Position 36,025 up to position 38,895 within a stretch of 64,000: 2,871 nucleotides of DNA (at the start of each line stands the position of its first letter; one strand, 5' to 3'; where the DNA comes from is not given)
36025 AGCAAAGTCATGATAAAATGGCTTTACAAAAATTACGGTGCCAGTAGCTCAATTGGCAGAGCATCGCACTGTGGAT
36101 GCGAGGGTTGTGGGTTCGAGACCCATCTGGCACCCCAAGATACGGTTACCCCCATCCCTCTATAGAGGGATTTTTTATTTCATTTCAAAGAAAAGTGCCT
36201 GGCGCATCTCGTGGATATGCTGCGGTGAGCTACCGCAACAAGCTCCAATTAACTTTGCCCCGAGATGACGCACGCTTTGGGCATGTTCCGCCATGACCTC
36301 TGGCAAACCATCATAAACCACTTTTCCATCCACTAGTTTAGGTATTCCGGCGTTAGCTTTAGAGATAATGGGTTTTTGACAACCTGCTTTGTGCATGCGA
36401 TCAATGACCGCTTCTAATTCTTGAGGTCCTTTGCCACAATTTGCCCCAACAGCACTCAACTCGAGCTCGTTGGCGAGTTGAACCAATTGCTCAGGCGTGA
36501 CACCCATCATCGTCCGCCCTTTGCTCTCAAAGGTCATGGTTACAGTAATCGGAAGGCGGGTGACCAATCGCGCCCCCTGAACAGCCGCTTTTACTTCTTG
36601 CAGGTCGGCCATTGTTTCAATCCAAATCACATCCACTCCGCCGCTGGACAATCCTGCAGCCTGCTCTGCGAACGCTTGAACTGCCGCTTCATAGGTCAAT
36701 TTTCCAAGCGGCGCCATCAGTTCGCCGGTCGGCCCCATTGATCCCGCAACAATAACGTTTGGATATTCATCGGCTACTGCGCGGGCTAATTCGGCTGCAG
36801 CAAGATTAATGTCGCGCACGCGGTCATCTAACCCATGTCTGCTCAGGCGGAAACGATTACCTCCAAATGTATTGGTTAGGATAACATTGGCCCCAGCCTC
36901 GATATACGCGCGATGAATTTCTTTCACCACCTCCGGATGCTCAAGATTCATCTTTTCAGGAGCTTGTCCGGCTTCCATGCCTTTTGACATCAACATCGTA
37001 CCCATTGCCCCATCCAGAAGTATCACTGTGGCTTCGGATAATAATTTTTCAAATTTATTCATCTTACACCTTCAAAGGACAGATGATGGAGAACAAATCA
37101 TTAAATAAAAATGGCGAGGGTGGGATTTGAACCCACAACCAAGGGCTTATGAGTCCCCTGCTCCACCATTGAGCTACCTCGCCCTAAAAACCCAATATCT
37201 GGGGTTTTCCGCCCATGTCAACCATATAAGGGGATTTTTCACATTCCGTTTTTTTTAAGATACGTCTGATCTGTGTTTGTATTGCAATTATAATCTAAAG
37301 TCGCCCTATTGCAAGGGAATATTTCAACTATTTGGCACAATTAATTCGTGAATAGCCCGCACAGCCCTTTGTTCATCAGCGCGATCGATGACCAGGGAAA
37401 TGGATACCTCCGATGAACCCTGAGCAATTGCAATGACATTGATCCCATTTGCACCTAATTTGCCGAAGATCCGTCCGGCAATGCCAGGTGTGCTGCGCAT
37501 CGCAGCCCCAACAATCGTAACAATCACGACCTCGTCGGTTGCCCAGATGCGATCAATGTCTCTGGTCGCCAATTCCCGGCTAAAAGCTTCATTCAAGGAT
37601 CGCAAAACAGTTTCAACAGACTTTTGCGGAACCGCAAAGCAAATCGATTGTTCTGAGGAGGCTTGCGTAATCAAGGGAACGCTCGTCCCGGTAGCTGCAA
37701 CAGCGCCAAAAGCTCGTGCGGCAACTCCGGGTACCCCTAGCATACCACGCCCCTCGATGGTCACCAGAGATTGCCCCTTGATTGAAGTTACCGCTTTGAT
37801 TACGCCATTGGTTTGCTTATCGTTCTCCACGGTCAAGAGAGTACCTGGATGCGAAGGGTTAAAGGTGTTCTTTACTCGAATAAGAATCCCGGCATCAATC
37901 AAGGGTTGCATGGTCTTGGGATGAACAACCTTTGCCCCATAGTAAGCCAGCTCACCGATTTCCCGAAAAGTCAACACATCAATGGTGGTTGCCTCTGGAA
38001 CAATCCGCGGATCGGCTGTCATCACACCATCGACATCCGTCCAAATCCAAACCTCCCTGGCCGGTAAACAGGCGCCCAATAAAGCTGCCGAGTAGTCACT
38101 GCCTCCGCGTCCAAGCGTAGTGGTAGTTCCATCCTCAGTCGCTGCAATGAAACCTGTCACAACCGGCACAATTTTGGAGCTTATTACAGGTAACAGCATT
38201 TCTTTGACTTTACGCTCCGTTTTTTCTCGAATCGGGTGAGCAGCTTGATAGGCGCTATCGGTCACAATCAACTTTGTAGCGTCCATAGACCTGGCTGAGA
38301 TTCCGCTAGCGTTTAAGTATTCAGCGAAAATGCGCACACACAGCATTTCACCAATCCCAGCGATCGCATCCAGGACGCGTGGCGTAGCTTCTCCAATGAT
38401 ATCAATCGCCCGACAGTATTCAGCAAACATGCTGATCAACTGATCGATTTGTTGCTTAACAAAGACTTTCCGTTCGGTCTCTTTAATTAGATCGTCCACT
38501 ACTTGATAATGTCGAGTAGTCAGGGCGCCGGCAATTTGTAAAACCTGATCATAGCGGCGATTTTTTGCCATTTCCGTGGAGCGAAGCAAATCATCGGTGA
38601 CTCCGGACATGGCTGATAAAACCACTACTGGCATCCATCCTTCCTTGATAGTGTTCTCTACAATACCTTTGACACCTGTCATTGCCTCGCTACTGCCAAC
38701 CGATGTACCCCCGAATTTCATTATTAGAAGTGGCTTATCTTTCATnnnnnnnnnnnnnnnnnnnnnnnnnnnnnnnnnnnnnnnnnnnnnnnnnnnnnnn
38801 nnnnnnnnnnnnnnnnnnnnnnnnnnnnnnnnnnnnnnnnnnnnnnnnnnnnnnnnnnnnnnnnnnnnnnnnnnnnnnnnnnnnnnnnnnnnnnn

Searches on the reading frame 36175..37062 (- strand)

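Call 4: search_protein_families(library=pfam, proteins=[window:36175-37062:-])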
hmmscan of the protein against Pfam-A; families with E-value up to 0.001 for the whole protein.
window:36175-37062:- (295 aa): 1 family
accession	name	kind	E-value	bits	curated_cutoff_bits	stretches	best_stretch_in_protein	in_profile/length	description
PF02574.22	S-methyl_trans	-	4.6e-77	260.1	22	1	15-290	2-283/283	Homocysteine S-methyltransferase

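Call 7: search_protein_families(library=ncbifam, proteins=[window:36175-37062:-])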
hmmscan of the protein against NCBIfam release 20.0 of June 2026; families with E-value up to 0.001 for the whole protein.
window:36175-37062:- (295 aa): 5 families
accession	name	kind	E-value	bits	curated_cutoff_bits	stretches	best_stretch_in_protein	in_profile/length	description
NF005718.0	PRK07534.1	equivalog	1.6e-108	362.9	338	1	2-290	4-294/337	betaine--homocysteine S-methyltransferase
NF006396.0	PRK08645.1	equivalog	2.2e-83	280.4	453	1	2-290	2-284/611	bifunctional homocysteine S-methyltransferase/methylenetetrahydrofolate reductase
TIGR02082.1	metH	equivalog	7.9e-59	199.3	1010.85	1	12-289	4-311/1182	methionine synthase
NF007024.0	PRK09490.1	equivalog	2.5e-45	154.7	1497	1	5-289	13-328/1234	methionine synthase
NF007020.0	PRK09485.1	equivalog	1.2e-34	119.8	215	1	1-289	1-302/306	homocysteine S-methyltransferase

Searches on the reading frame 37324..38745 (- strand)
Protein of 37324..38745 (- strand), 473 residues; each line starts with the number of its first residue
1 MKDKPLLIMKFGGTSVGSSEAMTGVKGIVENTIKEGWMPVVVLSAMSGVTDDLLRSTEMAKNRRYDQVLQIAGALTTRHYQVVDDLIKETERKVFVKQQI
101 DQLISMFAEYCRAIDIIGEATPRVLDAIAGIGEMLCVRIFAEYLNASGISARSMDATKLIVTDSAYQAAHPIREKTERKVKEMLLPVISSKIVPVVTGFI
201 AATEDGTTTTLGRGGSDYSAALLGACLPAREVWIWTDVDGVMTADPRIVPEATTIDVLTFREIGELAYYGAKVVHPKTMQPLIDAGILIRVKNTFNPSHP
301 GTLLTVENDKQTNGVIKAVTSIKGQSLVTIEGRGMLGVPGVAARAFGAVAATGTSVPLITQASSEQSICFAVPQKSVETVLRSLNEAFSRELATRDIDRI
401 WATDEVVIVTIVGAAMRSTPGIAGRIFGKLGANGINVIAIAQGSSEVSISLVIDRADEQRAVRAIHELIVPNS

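Call 4: search_protein_families(library=pfam, proteins=[window:37324-38745:-])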
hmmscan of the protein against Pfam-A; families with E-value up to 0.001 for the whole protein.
window:37324-38745:- (473 aa): 4 families
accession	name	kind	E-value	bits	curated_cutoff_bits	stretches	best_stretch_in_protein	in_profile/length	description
PF00696.33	AA_kinase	-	3e-48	165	24.9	1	6-293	2-234/234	Amino acid kinase family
PF22468.2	ACT_9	-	1.2e-42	143.9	27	2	409-467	1-59/61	ACT domain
PF13840.12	ACT_7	-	7.5e-19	67.8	27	2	404-467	4-65/65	ACT domain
PF01842.31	ACT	-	6.4e-14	51.8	27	1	416-469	7-65/66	ACT domain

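Call 7: search_protein_families(library=ncbifam, proteins=[window:37324-38745:-])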
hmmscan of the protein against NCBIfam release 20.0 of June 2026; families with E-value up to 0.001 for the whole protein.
window:37324-38745:- (473 aa): 29 families (the best 25 are shown)
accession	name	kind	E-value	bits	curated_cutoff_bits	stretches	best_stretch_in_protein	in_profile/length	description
NF004938.0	PRK06291.1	equivalog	4.7e-144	480.5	528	1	7-467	3-459/468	aspartate kinase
NF006959.0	PRK09436.1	equivalog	5e-140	468.1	726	1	8-468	3-458/819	bifunctional aspartate kinase/homoserine dehydrogenase I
TIGR00657.1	asp_kinases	subfamily_domain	6.8e-123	411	208.7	1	6-468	3-439/442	aspartate kinase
TIGR00656.1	asp_kin_monofn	equivalog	3.7e-114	381.9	402.25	1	6-468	3-403/407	aspartate kinase, monofunctional class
NF006570.0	PRK09084.1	equivalog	1.7e-110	370.2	455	1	6-469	4-448/452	lysine-sensitive aspartokinase 3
NF005155.0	PRK06635.1-4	equivalog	5.2e-78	262.8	346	2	115-467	56-399/407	aspartate kinase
NF006515.0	PRK08961.1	equivalog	1.8e-73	247.9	802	1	5-470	8-460/861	bifunctional aspartate kinase/diaminopimelate decarboxylase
NF006068.0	PRK08210.1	equivalog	5.4e-72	243.1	474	2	119-467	65-398/405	aspartate kinase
NF005154.0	PRK06635.1-2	equivalog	3e-71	240.9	376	2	100-467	48-400/407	aspartate kinase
NF006540.0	PRK09034.1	equivalog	7.5e-71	239.1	434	3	8-330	3-313/454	aspartate kinase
NF005159.0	PRK06635.2-3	equivalog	4.4e-64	217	379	2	96-468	43-404/406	aspartate kinase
NF005656.0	PRK07431.1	equivalog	4.2e-63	213.8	657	2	113-467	54-407/587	aspartate kinase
NF004579.0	PRK05925.1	equivalog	8.8e-61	206.2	665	1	7-470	4-433/440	aspartate kinase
NF007003.0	PRK09466.1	subfamily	5.4e-58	197.1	582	1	8-469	14-452/810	bifunctional aspartate kinase/homoserine dehydrogenase II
NF005153.0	PRK06635.1-1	equivalog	6.7e-58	196.7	585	2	115-467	56-403/421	aspartate kinase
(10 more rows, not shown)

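Call 79: search_solved_structures(query=window:37324-38745:-, max_evalue=1e-20)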
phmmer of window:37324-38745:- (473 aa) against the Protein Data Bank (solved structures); distinct sequences matched with E-value up to 1e-20: 10.
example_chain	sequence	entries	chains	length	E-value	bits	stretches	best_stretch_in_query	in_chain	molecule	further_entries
3c1m_A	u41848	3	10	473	3.2e-98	332.6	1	7-470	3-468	Probable aspartokinase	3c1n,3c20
2hmf_A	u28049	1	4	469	4.1e-98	332.3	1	8-470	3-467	Probable aspartokinase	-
2cdq_A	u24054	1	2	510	1.9e-66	227.9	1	7-468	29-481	ASPARTOKINASE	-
2j0w_A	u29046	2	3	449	1.3e-52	182.3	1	6-467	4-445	LYSINE-SENSITIVE ASPARTOKINASE 3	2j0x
5yei_C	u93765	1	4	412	3e-47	164.7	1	115-467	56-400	Aspartokinase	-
3l76_A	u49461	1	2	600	2.4e-43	151.8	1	122-466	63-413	Aspartokinase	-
3tvi_A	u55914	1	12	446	5.1e-42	147.4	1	6-467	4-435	Aspartokinase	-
3aaw_A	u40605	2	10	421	1.2e-36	129.7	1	122-468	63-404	Aspartokinase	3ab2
3ab4_A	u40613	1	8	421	2.6e-36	128.6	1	123-468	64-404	Aspartokinase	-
6mx1_A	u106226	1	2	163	3.2e-29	105.3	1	316-469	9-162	Bifunctional aspartokinase/homoserine dehydrogenase 1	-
